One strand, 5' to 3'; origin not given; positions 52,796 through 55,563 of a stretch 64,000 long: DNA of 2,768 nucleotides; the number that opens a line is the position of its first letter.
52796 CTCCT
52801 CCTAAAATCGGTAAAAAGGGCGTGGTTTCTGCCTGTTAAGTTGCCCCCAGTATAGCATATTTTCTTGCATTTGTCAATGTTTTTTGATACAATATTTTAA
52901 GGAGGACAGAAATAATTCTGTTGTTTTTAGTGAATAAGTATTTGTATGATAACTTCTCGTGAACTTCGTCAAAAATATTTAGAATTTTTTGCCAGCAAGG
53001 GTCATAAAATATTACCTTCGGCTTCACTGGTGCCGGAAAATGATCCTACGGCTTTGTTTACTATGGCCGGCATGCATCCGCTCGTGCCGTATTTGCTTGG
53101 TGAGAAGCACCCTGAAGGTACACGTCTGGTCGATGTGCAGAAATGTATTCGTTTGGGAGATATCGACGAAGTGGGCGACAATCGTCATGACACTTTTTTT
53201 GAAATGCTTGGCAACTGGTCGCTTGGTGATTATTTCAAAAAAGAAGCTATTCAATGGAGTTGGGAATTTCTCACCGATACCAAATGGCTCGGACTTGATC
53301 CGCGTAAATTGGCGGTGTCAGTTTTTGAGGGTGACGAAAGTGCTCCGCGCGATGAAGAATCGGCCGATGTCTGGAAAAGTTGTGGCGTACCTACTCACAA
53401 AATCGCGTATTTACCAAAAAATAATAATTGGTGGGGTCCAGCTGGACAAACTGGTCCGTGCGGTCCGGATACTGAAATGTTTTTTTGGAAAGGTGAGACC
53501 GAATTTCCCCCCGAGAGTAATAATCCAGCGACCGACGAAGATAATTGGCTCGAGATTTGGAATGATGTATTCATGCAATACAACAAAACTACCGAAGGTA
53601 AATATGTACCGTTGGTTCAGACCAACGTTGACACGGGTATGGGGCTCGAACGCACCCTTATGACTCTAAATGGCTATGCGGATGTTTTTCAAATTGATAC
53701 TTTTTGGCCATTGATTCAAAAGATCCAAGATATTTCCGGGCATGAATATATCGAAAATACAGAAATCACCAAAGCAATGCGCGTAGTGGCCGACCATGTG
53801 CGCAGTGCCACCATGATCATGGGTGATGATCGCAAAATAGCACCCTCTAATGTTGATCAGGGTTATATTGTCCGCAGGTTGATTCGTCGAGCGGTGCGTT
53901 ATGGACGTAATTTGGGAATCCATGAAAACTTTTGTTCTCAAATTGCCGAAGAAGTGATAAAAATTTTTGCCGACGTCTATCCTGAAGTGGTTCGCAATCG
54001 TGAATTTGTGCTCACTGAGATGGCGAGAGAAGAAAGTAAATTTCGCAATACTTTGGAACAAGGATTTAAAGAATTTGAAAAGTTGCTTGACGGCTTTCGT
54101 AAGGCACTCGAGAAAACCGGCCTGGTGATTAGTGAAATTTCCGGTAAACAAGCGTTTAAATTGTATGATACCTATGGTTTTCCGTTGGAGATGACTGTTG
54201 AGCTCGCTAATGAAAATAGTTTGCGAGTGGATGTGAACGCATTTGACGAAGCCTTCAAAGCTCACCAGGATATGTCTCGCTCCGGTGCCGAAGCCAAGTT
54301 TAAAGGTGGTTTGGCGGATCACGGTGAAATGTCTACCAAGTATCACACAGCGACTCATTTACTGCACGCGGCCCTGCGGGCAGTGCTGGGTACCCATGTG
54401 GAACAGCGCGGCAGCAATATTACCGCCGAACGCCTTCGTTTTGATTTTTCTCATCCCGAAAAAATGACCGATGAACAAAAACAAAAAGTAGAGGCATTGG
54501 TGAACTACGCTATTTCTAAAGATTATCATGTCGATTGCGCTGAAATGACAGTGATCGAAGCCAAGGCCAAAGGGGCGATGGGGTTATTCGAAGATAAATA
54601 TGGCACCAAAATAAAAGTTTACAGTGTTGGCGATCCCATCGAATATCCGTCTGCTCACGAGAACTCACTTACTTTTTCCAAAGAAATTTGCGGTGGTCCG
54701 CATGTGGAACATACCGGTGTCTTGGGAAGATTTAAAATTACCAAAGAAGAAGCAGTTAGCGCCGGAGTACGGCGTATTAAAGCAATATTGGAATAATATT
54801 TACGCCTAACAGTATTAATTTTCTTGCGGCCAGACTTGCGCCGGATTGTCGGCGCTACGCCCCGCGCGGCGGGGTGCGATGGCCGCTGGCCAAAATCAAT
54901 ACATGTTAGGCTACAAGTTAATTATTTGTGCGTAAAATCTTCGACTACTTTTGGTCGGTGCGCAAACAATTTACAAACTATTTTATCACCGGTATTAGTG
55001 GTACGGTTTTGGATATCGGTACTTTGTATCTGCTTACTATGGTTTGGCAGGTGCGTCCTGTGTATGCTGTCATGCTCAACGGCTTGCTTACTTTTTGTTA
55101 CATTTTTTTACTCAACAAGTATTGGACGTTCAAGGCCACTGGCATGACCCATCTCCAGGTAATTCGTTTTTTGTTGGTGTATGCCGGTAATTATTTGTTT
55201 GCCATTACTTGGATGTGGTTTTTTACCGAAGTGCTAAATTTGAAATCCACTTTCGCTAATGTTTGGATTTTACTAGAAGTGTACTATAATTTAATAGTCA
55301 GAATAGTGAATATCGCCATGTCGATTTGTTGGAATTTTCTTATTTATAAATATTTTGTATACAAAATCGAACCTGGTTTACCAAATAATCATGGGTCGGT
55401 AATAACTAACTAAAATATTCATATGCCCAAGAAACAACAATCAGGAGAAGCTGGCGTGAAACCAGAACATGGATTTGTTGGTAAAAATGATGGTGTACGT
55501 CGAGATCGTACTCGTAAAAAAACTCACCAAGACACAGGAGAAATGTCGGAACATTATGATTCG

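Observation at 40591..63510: Two copies of a long-hairpin element with compensatory stem changes and a conserved 14-nt core, both directly after ribosomal-protein operons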

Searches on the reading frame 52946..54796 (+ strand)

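Call 69: search_protein_families(library=pfam, proteins=[window:52946-54796:+], max_evalue=0.0001)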
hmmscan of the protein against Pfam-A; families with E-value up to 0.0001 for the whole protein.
window:52946-54796:+ (616 aa): 2 families
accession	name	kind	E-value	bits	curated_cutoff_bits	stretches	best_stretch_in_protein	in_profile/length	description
PF01411.24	tRNA-synt_2c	-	2e-142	476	30.3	1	6-452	1-436/552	tRNA synthetases class II (A)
PF07973.19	tRNA_SAD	-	8.8e-15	54.8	24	1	556-611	1-43/44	Threonyl and Alanyl tRNA synthetase second additional domain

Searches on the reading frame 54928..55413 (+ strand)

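Call 70: search_protein_families(library=pfam, proteins=[window:54928-55413:+], max_evalue=0.0001)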
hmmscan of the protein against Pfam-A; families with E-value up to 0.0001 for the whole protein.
window:54928-55413:+ (161 aa): 1 family
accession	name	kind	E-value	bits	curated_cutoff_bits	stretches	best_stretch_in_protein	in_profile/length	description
PF04138.20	GtrA_DPMS_TM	-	1.6e-13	51.3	26.1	1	18-144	2-116/117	GtrA/DPMS, transmembrane domain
